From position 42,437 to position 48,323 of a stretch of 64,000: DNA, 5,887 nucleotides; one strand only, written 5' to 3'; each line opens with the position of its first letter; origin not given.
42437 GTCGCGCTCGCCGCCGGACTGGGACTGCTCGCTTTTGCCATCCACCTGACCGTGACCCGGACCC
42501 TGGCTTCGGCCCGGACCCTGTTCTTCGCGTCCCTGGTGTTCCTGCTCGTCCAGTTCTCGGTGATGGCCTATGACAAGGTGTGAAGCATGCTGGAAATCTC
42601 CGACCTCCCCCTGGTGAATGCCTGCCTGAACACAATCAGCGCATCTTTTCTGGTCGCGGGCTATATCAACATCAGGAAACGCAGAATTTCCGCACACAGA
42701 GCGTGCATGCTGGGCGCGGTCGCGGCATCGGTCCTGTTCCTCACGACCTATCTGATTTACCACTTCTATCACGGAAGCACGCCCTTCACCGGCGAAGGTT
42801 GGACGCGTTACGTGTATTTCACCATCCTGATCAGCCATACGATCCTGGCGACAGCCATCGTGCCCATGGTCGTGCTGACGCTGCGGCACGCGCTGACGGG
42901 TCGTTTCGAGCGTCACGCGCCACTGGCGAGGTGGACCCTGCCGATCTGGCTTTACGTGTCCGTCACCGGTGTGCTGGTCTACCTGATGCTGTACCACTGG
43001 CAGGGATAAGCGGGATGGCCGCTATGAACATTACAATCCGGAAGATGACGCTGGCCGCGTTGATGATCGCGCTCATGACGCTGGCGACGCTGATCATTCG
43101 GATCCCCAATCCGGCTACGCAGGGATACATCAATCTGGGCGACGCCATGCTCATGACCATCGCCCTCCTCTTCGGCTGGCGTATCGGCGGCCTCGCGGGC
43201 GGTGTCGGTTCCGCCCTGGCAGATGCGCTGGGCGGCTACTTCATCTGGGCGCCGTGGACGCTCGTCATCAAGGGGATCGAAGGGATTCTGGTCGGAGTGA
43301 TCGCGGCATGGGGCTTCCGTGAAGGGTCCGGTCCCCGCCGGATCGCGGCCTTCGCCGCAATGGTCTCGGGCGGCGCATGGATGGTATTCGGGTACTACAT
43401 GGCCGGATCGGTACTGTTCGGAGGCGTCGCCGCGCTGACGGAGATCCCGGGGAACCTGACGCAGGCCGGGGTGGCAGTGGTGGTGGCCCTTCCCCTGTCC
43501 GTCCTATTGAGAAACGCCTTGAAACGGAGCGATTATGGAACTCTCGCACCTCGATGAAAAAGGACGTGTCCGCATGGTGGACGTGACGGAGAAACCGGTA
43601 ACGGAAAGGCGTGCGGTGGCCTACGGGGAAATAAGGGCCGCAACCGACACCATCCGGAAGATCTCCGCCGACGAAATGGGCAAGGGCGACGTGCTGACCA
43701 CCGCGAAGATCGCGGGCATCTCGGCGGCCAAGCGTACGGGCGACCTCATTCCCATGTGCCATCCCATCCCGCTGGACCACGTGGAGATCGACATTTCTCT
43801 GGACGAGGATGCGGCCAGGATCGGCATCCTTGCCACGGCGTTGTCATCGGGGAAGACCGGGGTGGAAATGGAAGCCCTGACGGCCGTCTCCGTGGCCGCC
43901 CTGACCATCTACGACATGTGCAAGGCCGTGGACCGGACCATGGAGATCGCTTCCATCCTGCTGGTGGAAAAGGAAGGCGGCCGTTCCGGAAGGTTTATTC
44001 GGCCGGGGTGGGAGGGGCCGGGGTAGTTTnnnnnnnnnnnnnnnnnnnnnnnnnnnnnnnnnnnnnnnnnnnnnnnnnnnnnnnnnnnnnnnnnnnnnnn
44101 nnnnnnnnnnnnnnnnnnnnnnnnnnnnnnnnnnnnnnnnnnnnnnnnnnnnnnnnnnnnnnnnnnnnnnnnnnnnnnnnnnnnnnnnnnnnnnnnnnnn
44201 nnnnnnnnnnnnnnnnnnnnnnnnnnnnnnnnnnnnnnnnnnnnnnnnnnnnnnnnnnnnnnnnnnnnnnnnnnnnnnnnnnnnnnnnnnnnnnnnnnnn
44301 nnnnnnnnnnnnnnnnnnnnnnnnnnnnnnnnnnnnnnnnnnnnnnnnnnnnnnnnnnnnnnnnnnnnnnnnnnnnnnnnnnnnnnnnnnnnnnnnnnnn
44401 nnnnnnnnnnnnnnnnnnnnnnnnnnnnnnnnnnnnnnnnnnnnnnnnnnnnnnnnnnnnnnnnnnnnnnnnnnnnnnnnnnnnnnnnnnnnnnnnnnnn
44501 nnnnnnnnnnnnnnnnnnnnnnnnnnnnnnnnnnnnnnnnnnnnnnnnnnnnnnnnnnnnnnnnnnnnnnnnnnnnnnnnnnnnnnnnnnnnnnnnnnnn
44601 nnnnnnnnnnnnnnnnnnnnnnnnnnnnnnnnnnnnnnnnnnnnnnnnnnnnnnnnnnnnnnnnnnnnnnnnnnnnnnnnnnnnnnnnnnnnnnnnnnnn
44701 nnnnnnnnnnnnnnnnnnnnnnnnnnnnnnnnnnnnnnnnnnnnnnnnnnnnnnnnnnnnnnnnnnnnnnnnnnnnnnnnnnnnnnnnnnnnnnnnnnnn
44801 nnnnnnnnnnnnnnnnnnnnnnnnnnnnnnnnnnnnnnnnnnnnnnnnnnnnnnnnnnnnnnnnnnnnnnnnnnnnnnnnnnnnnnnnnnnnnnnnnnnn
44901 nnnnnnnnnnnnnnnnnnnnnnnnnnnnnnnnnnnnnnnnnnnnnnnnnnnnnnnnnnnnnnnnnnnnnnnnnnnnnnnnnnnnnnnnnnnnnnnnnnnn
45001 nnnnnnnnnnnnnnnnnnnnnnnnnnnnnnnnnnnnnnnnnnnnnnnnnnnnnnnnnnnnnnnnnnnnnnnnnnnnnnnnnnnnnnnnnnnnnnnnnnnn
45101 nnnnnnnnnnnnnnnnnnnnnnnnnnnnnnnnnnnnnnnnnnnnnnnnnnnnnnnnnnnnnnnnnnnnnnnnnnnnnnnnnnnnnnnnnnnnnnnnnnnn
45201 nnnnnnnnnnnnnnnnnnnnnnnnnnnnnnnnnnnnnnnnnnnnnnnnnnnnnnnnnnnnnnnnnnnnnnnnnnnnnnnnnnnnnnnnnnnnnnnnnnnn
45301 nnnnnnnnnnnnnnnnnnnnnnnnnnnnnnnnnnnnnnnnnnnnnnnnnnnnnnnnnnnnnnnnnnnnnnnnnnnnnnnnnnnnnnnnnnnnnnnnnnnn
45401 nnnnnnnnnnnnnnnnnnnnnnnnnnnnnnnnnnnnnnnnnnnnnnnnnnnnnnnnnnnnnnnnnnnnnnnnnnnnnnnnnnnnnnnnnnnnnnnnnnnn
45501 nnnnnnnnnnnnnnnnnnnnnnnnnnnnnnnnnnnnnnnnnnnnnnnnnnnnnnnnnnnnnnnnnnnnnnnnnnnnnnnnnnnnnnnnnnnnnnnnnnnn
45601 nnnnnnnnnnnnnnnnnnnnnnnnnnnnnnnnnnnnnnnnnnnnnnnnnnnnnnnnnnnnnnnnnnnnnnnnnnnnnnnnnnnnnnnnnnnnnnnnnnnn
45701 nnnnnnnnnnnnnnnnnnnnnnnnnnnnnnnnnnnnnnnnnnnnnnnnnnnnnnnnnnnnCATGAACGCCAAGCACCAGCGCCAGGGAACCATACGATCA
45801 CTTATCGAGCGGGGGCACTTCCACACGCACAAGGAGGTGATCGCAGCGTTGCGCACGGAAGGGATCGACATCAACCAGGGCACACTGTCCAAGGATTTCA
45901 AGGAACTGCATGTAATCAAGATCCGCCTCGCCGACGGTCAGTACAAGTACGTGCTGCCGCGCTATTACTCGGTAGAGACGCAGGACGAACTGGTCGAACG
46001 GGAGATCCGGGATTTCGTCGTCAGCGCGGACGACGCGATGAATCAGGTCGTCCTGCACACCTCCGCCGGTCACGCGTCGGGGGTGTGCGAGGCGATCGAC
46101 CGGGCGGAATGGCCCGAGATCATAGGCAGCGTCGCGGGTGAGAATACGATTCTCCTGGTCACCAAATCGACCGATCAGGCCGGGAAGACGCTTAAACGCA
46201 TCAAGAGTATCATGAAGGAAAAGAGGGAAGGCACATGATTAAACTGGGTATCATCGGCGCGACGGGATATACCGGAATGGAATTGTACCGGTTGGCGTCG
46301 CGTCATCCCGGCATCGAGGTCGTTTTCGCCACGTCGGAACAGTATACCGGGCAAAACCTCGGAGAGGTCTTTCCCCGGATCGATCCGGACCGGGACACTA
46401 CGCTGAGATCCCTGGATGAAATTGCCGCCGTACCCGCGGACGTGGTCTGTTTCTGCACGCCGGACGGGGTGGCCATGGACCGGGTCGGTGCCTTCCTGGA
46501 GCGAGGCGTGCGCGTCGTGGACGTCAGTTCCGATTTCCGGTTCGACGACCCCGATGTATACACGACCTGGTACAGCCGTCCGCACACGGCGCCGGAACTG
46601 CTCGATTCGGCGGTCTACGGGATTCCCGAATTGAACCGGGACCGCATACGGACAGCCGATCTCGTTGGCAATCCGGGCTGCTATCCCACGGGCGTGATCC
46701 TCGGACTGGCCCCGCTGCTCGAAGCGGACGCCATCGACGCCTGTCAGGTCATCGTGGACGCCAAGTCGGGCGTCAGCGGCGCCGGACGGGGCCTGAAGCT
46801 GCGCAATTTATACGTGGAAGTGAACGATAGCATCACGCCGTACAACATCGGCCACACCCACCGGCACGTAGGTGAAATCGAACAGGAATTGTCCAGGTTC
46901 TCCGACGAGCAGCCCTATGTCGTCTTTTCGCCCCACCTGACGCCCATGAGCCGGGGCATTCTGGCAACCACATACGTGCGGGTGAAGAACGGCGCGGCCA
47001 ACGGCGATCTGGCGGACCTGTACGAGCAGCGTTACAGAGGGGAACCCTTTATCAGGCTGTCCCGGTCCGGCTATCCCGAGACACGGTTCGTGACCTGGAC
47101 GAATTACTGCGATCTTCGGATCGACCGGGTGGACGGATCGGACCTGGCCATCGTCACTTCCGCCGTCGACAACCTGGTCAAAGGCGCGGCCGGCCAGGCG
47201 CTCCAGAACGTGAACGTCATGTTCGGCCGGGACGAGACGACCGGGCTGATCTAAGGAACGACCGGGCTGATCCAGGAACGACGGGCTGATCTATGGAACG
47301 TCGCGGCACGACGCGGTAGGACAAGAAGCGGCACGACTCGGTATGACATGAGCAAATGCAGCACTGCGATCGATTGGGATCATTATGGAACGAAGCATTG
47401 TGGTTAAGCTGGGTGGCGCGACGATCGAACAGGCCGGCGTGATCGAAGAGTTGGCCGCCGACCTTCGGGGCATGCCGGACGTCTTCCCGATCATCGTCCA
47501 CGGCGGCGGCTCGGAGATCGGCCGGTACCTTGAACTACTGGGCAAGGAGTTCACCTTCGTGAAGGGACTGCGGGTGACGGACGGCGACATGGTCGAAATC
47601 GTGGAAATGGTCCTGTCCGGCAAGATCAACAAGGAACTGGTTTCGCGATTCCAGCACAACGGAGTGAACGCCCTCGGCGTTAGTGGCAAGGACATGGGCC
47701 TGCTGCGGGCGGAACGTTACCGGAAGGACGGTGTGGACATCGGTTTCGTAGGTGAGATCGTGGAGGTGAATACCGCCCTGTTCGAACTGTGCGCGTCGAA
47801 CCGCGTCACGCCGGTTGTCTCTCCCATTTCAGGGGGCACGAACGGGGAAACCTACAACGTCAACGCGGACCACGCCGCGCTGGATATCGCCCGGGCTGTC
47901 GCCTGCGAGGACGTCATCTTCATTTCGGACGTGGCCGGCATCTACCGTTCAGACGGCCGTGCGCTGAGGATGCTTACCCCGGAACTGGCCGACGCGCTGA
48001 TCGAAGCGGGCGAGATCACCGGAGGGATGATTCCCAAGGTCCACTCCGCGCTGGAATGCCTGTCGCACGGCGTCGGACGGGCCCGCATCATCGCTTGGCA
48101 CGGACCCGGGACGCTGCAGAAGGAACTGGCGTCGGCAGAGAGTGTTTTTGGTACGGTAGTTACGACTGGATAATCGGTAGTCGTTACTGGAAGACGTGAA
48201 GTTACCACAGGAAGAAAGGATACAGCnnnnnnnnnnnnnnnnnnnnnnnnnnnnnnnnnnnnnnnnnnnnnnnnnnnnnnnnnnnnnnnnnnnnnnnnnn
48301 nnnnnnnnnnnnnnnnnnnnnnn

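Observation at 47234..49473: Three consecutive arg genes each end in tandem re-copies of their own 3' terminus, stop codon included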

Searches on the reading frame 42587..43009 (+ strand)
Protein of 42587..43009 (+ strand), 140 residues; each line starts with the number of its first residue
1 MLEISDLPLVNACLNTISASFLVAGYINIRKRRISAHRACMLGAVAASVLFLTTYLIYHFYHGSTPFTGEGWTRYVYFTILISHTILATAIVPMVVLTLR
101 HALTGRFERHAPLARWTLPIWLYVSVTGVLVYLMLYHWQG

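Call 46: search_protein_families(library=pfam, proteins=[window:42587-43009:+], max_evalue=0.001)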
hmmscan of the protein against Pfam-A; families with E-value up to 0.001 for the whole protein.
window:42587-43009:+ (140 aa): 1 family
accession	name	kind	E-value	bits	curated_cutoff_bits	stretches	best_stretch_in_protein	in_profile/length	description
PF04238.17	DUF420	-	1.1e-43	149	30.5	1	7-135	1-130/130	Protein of unknown function (DUF420)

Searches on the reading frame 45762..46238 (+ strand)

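Call 40: search_protein_families(library=ncbifam, proteins=[window:45762-46238:+], max_evalue=0.00001)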
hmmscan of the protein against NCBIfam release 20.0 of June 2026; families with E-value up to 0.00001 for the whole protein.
window:45762-46238:+ (158 aa): 5 families
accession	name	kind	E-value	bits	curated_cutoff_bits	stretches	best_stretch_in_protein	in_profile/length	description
TIGR01529.1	argR_whole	equivalog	8.4e-38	129.7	130.45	1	6-151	2-146/146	arginine repressor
NF003281.1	PRK04280.1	equivalog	1.6e-33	115.9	182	1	4-150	2-147/148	transcriptional regulator AhrC/ArgR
NF001680.0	PRK00441.1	equivalog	1.3e-30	106.5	184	1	4-152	2-149/150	arginine repressor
NF002880.0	PRK03341.1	equivalog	6.4e-29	100.7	200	1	3-145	14-160/170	arginine repressor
NF003457.0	PRK05066.1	equivalog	3.5e-16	59.2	194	1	10-153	13-154/156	transcriptional regulator ArgR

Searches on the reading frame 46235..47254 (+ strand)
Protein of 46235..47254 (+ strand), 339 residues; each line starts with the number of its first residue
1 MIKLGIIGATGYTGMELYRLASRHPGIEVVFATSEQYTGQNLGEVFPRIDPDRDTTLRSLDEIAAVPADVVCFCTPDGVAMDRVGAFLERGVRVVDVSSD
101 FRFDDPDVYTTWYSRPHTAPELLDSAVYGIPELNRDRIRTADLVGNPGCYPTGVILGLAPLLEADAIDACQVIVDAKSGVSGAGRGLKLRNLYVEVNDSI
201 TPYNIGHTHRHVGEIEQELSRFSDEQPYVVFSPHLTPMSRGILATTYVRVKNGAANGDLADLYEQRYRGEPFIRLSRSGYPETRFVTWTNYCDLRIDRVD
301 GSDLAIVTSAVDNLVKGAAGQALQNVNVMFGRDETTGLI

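Call 40: search_protein_families(library=ncbifam, proteins=[window:46235-47254:+], max_evalue=0.00001)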
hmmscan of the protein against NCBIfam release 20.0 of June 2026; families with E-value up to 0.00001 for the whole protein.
window:46235-47254:+ (339 aa): 6 families
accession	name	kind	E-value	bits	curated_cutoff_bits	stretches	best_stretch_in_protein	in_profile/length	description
TIGR01850.1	argC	equivalog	8.9e-119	396.7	233.6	1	2-338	1-338/345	N-acetyl-gamma-glutamyl-phosphate reductase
TIGR01851.1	argC_other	equivalog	5.6e-28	98.1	229.85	1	68-331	50-309/310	N-acetyl-gamma-glutamyl-phosphate reductase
NF006416.0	PRK08664.1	subfamily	2.3e-18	66.5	232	1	2-330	4-344/350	aspartate-semialdehyde dehydrogenase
TIGR00978.1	asd_EA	equivalog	3.7e-16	59.1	301.2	1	2-209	1-202/342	aspartate-semialdehyde dehydrogenase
NF011456.0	PRK14874.1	equivalog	2.8e-12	46.3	223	1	2-105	5-104/346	aspartate-semialdehyde dehydrogenase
TIGR01296.1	asd_B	equivalog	3.9e-09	36.1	324.2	1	4-185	2-161/339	aspartate-semialdehyde dehydrogenase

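Call 64: find_encoding_contigs(protein=window:46235-47254:+, flank=4000, max_places=10)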
Protein window:46235-47254:+ (339 aa): no gene with exactly this product is on record in the collection.

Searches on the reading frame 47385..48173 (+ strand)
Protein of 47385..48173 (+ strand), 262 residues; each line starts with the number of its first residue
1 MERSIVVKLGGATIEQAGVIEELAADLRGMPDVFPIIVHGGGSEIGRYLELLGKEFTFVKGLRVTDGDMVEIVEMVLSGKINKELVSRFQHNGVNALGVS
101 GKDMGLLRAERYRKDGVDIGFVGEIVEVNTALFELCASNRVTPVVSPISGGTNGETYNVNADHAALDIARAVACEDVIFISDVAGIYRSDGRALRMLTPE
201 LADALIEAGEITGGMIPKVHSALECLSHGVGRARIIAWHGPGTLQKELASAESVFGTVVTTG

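Call 11: find_encoding_contigs(protein=window:47385-48173:+, flank=5000, max_places=10)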
Protein window:47385-48173:+ (262 aa): no gene with exactly this product is on record in the collection.

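Call 12: find_related_loci(query=window:47385-48173:+, collection=genome_contigs, flank=5000)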
Query window:47385-48173:+ (262 aa) in genome_contigs; peptide patterns used: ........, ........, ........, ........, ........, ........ (x = any residue, [..] = any of these).
178 stretches matched a pattern; 113 encode a relative of the query (tblastn E <= 1e-3); the best 80 are kept; 80 distinct loci.
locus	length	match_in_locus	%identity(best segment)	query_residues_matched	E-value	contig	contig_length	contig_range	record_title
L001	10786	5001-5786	98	1-262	2e-169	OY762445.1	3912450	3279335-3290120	MAG: bacterium isolate 4d88f91b-64ba-49ef-9c7d-4906d56127d1 genome assembly, chromosome: 1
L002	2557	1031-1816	97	1-262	3e-179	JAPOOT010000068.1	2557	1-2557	MAG: Gemmatimonadetes bacterium isolate APA_bin_41 c_000000405832, whole genome shotgun sequence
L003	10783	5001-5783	91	1-261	9e-157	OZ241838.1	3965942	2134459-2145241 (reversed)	MAG: bacterium isolate 834f4656-8c40-439b-be50-31c876aeaf38 genome assembly, chromosome: 1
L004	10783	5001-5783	90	1-261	2e-156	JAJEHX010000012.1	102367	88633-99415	MAG: Candidatus Latescibacterota bacterium isolate p16x63bins.21 k141_455788, whole genome shotgun sequence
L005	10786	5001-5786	90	1-262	6e-155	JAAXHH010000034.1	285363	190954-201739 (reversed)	MAG: Candidatus Latescibacterota bacterium isolate Plut_88884 unfiltered_Plut_88884_genomic_contig_70128, whole genome s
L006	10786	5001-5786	89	1-262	5e-154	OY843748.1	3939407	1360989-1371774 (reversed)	MAG: bacterium isolate 9408d56b-0626-48ff-8cc4-40385ffb9045 genome assembly, chromosome: 1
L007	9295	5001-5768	91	1-256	1e-153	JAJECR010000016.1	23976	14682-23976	MAG: Candidatus Latescibacterota bacterium isolate jk18xAbins.29 k141_353444, whole genome shotgun sequence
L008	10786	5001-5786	89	1-262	6e-154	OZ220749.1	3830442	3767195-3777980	MAG: bacterium isolate 072a604d-d951-4d4f-bb27-b5f30d89a258 genome assembly, chromosome: 1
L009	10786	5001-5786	89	1-262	2e-153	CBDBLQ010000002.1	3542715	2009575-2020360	MAG: bacterium isolate 7e3eab2d-bf14-4947-a8f9-fc6ddb354d52 genome assembly, contig: contig_2, whole genome shotgun sequ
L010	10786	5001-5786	89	1-262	2e-153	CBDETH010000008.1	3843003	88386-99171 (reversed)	MAG: bacterium isolate a37c322d-fd18-4de0-acdf-9ec38001f2fc genome assembly, contig: contig_8, whole genome shotgun sequ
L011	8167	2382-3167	89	1-262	4e-153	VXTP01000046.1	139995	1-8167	MAG: Gemmatimonadetes bacterium isolate SB0665_bin_8 NODE_75_length_139995_cov_14.129448, whole genome shotgun sequence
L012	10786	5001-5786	88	1-262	1e-152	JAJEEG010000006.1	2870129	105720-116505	MAG: Candidatus Latescibacterota bacterium isolate p16x34bins.14 k141_287726, whole genome shotgun sequence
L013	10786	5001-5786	89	1-262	4e-152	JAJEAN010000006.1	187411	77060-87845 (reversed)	MAG: Candidatus Latescibacterota bacterium isolate jk18x7bins.54 k141_1142623, whole genome shotgun sequence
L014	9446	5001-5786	89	1-262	5e-152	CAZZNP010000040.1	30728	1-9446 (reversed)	MAG TPA_asm: uncultured Gemmatimonadota bacterium isolate SRP109090_co2_50 genome assembly, contig: NODE_1889_length_307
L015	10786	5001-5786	89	1-262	1e-151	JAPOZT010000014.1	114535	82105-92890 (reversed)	MAG: Gemmatimonadetes bacterium isolate IRC1_bin_16 NODE_168_length_114535_cov_21.3207, whole genome shotgun sequence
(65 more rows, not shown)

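Call 40: search_protein_families(library=ncbifam, proteins=[window:47385-48173:+], max_evalue=0.00001)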
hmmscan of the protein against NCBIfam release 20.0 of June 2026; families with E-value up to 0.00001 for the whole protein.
window:47385-48173:+ (262 aa): 10 families
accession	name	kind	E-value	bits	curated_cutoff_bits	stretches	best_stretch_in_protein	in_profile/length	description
TIGR00761.1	argB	equivalog_domain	9.3e-62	208.6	151.3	1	5-235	2-231/231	acetylglutamate kinase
NF010659.0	PRK14058.1-1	equivalog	1.1e-32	113.3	223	1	5-235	2-246/267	[LysW]-aminoadipate kinase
NF010662.0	PRK14058.1-4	equivalog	1.4e-32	112.9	194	1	5-261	2-263/264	[LysW]-aminoadipate/[LysW]-glutamate kinase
NF010661.0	PRK14058.1-3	equivalog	8.2e-29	100.5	251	1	4-232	2-247/283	acetylglutamate/acetylaminoadipate kinase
NF003387.0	PRK04531.1-2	equivalog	1.4e-27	96.2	426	1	3-261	37-288/441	acetylglutamate kinase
NF003641.0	PRK05279.1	equivalog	2.5e-22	79.3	344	1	2-260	25-290/441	amino-acid N-acetyltransferase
TIGR01890.1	N-Ac-Glu-synth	equivalog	4.9e-22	78.5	202.85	1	3-259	18-277/429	amino-acid N-acetyltransferase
NF003386.0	PRK04531.1-1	equivalog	1.1e-19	70.7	417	1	3-251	42-284/442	acetylglutamate kinase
NF010660.0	PRK14058.1-2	equivalog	1.6e-11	44.5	241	1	6-235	3-239/249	[LysW]-aminoadipate/[LysW]-glutamate kinase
NF040647.1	IPPK_Arch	equivalog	5.7e-11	42.2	120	1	20-259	24-259/259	isopentenyl phosphate kinase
